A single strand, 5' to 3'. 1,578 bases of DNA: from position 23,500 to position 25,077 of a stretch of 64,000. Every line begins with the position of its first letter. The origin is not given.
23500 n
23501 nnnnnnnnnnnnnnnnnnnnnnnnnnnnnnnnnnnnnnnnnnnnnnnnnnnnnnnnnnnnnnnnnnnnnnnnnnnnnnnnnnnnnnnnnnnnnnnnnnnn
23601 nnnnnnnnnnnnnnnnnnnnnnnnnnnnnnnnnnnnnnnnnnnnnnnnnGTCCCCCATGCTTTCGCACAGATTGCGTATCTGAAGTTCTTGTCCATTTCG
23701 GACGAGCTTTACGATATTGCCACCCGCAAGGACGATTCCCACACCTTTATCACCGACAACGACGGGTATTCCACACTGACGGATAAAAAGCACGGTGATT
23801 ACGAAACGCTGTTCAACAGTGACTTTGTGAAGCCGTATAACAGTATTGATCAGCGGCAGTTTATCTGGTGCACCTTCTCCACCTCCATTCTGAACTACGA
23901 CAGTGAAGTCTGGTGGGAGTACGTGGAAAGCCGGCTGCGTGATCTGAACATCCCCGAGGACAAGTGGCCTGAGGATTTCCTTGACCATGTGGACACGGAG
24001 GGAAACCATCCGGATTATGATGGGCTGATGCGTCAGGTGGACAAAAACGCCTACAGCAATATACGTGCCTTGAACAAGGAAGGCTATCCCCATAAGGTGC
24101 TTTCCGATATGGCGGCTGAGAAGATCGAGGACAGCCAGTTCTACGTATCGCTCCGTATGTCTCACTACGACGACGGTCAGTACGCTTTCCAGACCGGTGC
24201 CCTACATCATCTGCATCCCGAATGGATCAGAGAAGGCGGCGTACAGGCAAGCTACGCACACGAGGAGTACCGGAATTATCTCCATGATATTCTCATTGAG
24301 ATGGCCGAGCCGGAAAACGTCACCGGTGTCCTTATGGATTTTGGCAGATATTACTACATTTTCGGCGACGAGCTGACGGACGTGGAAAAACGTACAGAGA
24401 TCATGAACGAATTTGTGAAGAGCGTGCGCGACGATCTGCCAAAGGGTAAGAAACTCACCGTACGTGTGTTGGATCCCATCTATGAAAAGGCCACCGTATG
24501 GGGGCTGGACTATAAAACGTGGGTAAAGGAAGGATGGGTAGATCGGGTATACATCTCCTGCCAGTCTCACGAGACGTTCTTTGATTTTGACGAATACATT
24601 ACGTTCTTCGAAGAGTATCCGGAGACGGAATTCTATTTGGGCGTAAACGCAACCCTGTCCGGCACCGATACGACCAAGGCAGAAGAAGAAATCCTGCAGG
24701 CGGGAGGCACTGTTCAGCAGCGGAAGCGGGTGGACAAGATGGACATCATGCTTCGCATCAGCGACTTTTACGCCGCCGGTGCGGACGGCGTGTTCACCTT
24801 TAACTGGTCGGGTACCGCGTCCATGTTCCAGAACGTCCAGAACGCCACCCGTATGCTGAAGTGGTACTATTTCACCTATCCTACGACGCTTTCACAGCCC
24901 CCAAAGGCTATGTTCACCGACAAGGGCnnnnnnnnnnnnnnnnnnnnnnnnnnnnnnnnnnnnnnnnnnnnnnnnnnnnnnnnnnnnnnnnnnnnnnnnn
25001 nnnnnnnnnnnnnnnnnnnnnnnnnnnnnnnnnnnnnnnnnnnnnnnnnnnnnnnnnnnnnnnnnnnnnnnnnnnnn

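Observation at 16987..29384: Module 1: an ~11-kb AraC-controlled operon linking redox enzymes, a giant lectin-TIM-lectin lipoprotein, two PHP phosphoesterases and an orphan SBP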

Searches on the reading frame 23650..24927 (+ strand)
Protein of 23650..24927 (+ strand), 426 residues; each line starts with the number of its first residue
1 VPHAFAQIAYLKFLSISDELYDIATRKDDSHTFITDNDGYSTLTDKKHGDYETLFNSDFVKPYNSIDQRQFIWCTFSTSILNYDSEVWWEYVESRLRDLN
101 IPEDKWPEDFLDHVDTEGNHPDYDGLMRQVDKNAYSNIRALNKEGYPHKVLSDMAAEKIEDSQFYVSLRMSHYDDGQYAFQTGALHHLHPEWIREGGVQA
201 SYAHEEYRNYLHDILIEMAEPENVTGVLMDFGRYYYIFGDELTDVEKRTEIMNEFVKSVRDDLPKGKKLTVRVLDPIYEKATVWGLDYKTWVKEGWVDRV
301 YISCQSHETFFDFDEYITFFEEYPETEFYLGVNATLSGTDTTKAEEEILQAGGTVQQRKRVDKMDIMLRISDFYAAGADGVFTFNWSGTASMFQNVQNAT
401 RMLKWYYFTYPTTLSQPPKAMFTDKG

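Call 53: search_solved_structures(query=A3, max_evalue=10, show_alignments=3)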
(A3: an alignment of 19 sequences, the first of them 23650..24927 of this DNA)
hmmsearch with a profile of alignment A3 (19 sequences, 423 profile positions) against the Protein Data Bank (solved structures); distinct sequences matched with E-value up to 10: 1.
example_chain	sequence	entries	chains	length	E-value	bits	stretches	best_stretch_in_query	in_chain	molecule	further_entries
6rzd_A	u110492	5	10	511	4.9e-06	29.2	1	162-303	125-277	exosialidase from uncultured bacterium pG7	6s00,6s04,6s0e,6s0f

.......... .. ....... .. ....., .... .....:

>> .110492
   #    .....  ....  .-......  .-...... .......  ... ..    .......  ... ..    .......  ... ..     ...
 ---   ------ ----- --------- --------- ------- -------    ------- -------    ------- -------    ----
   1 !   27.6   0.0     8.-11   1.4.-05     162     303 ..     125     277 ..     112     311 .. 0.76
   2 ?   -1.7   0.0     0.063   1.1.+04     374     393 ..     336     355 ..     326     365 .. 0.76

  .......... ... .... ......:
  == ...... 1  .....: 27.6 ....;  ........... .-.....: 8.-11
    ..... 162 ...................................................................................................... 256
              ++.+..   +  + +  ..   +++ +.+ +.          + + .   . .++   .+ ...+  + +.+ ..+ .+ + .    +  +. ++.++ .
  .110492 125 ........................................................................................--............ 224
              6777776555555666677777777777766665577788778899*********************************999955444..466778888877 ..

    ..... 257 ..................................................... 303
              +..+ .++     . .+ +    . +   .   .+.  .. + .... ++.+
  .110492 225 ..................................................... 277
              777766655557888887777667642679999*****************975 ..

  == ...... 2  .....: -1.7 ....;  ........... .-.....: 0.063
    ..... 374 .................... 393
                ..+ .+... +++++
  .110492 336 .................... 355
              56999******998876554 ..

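Call 58: search_protein_representatives(alignment_id=A4)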
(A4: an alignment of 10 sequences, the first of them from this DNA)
Query: 10 sequences, 416 profile positions. Proteins with E-value up to 0.001 (for the whole library): 628; up to 1e-10: 117; up to 1e-30: 48. The best 150 are listed.
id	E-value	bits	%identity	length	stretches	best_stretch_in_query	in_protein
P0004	2.4e-238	807.4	-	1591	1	1-415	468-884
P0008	2.6e-234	794.1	-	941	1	1-415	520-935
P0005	6.9e-225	763.1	-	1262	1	1-415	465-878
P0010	3.4e-216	734.4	-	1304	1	2-415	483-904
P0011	3.3e-208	708.1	-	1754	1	2-414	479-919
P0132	4.2e-180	615.5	-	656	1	1-404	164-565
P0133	8.7e-179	611.2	-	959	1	2-414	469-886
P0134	5.0e-171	585.6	-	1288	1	5-410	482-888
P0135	2.6e-152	524.0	-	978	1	2-413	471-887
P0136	1.4e-125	435.9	-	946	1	3-411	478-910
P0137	4.1e-105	368.5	-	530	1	3-409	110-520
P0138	1.2e-76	274.8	-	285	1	215-410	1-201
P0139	7.2e-72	259.0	-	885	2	119-412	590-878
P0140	1.2e-71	258.3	-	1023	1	3-412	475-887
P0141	4.6e-66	239.9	-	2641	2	119-414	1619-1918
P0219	9.8e-13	64.2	-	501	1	148-300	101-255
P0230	5.3e-12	61.8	-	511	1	128-311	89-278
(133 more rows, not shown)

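Call 60: search_protein_families(library=pfam, alignment_id=A6, max_evalue=0.001)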
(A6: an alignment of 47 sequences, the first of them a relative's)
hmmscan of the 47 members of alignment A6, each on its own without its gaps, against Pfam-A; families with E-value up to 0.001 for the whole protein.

A. member 1, P0139 (885 aa): 0 families

B. families by the number of members that match (of 47 scanned): 7 families
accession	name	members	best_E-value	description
PF02638.21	GHL10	31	5.3e-14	Glycosyl hydrolase-like 10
PF13200.12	DUF4015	2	1.2e-07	Putative glycosyl hydrolase domain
PF00704.34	Glyco_hydro_18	2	3.4e-06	Glycosyl hydrolases family 18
PF14100.11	DUF6807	1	4.6e-40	Family of unknown function (DUF6807)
PF13205.12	Big_5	1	0.00017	Bacterial Ig-like domain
PF14871.12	GHL6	1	0.00029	Hypothetical glycosyl hydrolase 6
PF00128.31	Alpha-amylase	1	0.00086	Alpha amylase, catalytic domain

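Call 61: search_solved_structures(query=P0230, max_evalue=0.001, show_alignments=1)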
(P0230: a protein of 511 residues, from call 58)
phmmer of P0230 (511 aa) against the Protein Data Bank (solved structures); distinct sequences matched with E-value up to 0.001: 1.
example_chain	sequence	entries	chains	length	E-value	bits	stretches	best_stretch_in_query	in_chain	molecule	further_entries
6rzd_A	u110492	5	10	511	2.4e-35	125.2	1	34-340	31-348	exosialidase from uncultured bacterium pG7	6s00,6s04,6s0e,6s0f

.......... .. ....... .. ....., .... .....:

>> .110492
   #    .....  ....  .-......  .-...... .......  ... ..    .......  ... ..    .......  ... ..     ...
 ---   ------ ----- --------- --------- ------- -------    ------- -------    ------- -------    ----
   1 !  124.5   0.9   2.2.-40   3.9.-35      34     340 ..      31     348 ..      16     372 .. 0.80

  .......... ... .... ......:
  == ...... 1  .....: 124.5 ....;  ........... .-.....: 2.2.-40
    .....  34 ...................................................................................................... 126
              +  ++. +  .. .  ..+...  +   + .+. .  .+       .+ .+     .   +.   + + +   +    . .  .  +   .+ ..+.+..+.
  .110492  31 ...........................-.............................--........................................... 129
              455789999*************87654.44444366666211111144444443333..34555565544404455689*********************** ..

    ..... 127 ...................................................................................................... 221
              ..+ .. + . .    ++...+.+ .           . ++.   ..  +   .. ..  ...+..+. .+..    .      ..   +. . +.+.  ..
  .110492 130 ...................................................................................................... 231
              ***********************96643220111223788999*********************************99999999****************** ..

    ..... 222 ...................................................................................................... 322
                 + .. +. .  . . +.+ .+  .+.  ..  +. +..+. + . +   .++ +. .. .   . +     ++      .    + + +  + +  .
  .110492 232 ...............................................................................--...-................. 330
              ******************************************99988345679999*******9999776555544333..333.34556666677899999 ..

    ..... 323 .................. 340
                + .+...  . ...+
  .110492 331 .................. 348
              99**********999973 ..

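Call 63: search_solved_structures(query=P0219, max_evalue=0.001, show_alignments=1)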
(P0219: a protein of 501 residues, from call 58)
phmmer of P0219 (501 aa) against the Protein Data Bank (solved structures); distinct sequences matched with E-value up to 0.001: 1.
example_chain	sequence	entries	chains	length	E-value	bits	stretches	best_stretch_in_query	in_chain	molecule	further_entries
6rzd_A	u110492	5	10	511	4.9e-44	154.1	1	26-432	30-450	exosialidase from uncultured bacterium pG7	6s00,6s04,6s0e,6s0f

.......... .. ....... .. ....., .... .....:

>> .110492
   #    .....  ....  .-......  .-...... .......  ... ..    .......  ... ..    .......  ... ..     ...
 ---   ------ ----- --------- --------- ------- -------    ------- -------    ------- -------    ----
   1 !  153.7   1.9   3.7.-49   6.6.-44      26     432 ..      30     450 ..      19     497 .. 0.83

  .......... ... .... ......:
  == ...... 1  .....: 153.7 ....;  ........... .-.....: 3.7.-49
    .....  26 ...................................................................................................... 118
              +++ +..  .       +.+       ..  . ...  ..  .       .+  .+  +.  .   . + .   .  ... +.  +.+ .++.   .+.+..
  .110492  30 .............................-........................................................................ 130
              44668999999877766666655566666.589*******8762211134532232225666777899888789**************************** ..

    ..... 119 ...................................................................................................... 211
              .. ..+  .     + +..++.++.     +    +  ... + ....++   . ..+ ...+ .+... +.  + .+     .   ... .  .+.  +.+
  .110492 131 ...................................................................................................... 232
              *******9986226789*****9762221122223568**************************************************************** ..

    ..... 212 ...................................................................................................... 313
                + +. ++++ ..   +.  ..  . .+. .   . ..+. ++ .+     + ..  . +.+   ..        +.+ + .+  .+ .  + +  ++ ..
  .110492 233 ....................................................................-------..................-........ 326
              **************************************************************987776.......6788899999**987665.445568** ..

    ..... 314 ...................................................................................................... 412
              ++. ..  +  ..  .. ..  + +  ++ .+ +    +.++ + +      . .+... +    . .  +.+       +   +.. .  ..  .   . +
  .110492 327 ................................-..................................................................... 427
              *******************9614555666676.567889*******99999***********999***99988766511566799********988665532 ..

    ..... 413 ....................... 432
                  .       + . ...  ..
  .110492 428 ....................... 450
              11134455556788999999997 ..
